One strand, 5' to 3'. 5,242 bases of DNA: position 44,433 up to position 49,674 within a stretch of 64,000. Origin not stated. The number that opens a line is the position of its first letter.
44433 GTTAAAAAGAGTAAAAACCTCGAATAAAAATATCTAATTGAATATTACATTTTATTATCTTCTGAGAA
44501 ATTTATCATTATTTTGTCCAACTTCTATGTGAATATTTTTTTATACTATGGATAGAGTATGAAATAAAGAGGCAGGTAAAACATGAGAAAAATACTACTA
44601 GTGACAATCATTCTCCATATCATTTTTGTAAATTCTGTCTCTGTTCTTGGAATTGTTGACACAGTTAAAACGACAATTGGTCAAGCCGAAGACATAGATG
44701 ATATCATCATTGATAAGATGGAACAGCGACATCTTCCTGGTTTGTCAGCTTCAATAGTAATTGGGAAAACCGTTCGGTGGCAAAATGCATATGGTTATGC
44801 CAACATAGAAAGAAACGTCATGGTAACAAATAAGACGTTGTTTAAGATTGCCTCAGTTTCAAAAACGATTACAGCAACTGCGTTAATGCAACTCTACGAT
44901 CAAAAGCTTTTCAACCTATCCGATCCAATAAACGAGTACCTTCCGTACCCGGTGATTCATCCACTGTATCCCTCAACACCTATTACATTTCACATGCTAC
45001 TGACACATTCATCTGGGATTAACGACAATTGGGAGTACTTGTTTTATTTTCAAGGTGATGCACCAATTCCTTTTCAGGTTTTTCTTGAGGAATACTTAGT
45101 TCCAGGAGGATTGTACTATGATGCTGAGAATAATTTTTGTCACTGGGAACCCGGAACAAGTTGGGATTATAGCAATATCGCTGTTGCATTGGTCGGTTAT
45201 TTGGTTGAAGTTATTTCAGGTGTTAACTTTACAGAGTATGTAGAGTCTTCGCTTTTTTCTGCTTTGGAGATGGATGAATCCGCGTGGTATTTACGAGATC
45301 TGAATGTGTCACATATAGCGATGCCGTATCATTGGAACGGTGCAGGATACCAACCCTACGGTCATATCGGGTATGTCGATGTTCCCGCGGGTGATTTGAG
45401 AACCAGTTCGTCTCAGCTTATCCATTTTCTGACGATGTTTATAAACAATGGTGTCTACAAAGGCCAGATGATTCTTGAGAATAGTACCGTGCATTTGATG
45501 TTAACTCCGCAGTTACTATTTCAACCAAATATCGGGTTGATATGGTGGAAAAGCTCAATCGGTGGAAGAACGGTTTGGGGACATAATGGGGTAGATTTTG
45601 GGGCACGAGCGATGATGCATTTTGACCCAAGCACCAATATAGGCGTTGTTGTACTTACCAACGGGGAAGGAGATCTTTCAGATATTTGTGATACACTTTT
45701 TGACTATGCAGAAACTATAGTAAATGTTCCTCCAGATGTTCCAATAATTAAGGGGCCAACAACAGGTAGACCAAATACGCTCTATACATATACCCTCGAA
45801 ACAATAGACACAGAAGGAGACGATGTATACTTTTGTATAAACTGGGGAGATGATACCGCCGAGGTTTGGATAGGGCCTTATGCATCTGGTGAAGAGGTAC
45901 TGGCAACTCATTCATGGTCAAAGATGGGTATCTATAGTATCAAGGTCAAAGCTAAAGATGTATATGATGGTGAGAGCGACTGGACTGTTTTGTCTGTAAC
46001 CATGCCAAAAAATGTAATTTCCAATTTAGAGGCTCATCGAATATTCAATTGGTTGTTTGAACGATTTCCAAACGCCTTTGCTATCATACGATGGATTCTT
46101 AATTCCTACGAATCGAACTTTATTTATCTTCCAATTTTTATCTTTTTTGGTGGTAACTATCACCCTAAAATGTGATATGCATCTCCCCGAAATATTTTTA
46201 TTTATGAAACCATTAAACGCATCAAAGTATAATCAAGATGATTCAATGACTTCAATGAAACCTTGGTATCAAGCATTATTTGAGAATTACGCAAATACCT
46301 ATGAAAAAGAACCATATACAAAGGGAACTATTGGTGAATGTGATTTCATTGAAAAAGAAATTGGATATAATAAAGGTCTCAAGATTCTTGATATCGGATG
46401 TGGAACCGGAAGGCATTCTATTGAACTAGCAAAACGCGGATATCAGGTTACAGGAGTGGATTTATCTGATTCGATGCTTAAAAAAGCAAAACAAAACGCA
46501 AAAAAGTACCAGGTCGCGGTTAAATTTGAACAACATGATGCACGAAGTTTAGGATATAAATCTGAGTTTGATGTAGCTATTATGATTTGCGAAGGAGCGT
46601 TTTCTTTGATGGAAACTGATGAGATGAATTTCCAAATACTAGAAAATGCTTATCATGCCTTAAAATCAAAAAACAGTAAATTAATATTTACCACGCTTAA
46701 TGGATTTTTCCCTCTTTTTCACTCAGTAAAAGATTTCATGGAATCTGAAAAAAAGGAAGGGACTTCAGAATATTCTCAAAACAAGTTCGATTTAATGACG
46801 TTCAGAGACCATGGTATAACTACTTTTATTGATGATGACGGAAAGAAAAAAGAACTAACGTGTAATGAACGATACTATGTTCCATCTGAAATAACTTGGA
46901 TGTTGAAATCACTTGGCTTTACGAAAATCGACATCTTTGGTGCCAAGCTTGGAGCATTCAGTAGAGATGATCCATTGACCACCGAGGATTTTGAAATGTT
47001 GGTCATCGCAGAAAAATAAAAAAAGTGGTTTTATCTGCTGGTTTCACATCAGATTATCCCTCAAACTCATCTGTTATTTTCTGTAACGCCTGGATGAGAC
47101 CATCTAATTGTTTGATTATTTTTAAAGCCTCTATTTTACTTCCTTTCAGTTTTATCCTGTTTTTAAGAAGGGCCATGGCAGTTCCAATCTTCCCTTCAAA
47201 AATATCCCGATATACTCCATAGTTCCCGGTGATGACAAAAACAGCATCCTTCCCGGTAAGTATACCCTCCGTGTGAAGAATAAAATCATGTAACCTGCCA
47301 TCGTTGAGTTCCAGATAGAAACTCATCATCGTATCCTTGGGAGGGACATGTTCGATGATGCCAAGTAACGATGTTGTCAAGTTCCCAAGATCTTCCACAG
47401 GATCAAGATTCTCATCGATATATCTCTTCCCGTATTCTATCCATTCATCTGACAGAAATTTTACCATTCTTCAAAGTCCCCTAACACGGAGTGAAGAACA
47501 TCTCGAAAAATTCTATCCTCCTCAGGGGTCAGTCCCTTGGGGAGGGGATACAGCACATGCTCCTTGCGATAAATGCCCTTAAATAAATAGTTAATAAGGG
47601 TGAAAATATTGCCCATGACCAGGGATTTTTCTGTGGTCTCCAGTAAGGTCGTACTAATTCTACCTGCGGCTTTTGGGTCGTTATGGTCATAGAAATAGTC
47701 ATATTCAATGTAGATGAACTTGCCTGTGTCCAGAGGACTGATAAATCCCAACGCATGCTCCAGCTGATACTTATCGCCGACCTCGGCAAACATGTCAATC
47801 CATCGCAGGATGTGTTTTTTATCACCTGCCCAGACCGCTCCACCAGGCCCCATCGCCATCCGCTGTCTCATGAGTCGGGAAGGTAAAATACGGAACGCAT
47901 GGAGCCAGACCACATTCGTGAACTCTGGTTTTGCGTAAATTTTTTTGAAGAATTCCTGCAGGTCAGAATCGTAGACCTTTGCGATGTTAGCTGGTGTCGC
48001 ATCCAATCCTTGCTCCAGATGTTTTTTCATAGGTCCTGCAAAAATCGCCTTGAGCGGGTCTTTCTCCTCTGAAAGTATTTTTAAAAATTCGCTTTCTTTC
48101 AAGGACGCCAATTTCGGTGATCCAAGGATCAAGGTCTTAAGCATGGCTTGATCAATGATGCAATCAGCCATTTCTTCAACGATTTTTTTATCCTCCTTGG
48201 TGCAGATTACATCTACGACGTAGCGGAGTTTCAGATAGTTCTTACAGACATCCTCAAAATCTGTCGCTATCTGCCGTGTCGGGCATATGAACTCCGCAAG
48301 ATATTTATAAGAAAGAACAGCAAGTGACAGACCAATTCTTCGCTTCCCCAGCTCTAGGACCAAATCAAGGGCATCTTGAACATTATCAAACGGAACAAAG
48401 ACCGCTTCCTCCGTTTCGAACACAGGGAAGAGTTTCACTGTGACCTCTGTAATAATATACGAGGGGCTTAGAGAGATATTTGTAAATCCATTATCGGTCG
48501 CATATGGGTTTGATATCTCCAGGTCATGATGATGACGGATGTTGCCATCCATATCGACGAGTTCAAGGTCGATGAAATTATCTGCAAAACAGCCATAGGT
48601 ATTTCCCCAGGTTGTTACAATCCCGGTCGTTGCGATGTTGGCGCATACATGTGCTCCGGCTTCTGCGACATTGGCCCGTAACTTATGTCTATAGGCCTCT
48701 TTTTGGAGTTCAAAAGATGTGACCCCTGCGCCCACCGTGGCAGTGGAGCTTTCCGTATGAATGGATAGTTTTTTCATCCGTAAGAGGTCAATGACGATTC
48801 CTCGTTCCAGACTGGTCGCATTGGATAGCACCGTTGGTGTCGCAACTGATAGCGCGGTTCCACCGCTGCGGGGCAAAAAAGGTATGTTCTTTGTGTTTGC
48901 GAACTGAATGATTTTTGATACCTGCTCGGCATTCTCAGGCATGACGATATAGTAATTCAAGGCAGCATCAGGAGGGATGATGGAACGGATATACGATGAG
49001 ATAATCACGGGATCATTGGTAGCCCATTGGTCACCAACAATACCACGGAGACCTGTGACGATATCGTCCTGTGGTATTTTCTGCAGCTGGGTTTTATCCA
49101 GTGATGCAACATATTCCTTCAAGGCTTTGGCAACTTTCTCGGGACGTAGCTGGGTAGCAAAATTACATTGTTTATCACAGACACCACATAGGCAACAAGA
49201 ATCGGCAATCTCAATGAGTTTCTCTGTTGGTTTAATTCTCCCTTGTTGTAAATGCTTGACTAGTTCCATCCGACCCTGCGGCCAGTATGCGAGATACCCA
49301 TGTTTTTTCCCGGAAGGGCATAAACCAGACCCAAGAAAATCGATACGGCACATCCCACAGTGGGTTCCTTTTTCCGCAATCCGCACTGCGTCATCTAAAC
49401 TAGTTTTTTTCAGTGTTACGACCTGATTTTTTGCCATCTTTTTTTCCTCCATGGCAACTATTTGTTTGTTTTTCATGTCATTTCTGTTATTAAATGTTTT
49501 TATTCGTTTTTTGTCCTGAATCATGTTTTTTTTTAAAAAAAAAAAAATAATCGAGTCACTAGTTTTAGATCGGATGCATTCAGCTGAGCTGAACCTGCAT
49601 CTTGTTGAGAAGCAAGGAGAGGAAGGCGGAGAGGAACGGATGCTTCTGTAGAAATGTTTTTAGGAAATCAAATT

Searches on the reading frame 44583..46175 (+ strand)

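Call 66: search_protein_families(library=pfam, proteins=[window:44583-46175:+], max_evalue=0.0001)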
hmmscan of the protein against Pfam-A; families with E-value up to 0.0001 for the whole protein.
window:44583-46175:+ (530 aa): 2 families
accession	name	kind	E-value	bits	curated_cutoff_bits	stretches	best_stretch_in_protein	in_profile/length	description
PF00144.29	Beta-lactamase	-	4.8e-55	187.5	27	1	38-364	1-313/329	Beta-lactamase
PF00801.26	PKD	-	5.6e-05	23.5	23.5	0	395-471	11-79/80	PKD domain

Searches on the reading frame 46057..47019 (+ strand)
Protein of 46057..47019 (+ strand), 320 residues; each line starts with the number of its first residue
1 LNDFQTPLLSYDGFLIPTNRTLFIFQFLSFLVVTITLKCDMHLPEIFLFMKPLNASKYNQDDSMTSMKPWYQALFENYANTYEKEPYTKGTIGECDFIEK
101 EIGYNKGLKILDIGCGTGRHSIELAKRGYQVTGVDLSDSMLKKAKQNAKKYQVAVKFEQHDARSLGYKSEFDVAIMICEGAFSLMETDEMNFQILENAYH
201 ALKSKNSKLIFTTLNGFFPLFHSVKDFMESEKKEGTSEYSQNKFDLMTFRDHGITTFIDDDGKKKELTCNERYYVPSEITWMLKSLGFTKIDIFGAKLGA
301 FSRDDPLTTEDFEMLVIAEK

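Call 66: search_protein_families(library=pfam, proteins=[window:46057-47019:+], max_evalue=0.0001)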
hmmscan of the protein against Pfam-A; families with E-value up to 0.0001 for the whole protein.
window:46057-47019:+ (320 aa): 14 families
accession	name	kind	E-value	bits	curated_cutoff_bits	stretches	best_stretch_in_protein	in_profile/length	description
PF13649.12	Methyltransf_25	-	9e-21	74.8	27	1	110-204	1-95/97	Methyltransferase domain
PF13847.12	Methyltransf_31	-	4.6e-19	69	27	1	105-226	2-124/145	Methyltransferase domain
PF08241.18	Methyltransf_11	-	1e-15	58.6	21.2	1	111-178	1-68/95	Methyltransferase domain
PF08242.18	Methyltransf_12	-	3.3e-13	50.6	30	1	111-204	1-94/98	Methyltransferase domain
PF13489.12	Methyltransf_23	-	3.9e-10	40.1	27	1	105-230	21-124/164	Methyltransferase domain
PF01209.24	Ubie_methyltran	-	3e-08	33.7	20.1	1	96-173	37-119/233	ubiE/COQ5 methyltransferase family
PF05175.20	MTS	-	1.8e-07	31.4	23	1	106-204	31-132/170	Methyltransferase small domain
PF03848.20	TehB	-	1.8e-07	31.3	20.4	1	106-211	30-133/193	Tellurite resistance protein TehB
PF09445.16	Methyltransf_15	-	7.2e-07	29.4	22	1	109-157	3-51/165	RNA cap guanine-N2 methyltransferase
PF02353.26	CMAS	-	3.1e-06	27.2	27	1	95-156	51-113/273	Mycolic acid cyclopropane synthetase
PF01170.24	UPF0020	-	1.4e-05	25.3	22.3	1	123-178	71-127/197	RMKL-like, methyltransferase domain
PF06325.19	PrmA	-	1.7e-05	24.9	22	1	105-174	160-230/296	Ribosomal protein L11 methyltransferase (PrmA)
PF05724.17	TPMT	-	5.3e-05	23.4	26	1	105-158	36-89/218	Thiopurine S-methyltransferase (TPMT)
PF01728.25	FtsJ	-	6.3e-05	23.4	24.1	1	100-183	14-102/181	FtsJ-like methyltransferase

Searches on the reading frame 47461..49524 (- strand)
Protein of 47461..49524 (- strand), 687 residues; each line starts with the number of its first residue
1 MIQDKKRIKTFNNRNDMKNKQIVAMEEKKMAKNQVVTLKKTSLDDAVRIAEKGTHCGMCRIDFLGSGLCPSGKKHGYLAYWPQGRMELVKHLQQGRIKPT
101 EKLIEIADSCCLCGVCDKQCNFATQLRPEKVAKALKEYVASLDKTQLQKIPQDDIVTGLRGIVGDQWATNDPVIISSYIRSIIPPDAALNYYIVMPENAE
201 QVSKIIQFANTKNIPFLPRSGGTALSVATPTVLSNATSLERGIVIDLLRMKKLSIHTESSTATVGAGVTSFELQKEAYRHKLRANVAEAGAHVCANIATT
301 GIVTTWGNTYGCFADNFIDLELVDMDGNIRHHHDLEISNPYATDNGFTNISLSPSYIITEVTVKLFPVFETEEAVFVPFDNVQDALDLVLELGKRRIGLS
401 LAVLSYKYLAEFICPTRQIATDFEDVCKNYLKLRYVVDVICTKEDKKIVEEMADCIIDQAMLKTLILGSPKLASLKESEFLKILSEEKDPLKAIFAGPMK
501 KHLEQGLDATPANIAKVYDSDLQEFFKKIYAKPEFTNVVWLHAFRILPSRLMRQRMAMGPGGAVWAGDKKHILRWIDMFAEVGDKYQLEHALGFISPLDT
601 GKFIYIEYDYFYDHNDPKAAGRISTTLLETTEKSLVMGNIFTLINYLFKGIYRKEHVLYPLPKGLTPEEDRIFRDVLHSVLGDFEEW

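Call 18: search_protein_families(library=pfam, proteins=[window:47461-49524:-], max_evalue=0.00001)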
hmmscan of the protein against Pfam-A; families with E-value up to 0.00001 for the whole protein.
window:47461-49524:- (687 aa): 1 family
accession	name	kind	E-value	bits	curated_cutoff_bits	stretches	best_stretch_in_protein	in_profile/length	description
PF01565.28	FAD_binding_4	-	3.6e-22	79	26.4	1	192-331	3-137/139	FAD binding domain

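Call 20: search_protein_families(library=ncbifam, proteins=[window:47461-49524:-], max_evalue=0.00001)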
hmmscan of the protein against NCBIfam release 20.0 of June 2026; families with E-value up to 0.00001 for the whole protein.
window:47461-49524:- (687 aa): 2 families
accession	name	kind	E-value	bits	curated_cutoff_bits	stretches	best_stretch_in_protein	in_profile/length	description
TIGR00387.1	glcD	equivalog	9e-16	57.7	567.9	1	193-390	1-195/413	glycolate oxidase subunit GlcD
NF008408.0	PRK11230.1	equivalog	3.8e-11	42.1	897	1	191-389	57-251/499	glycolate oxidase subunit GlcD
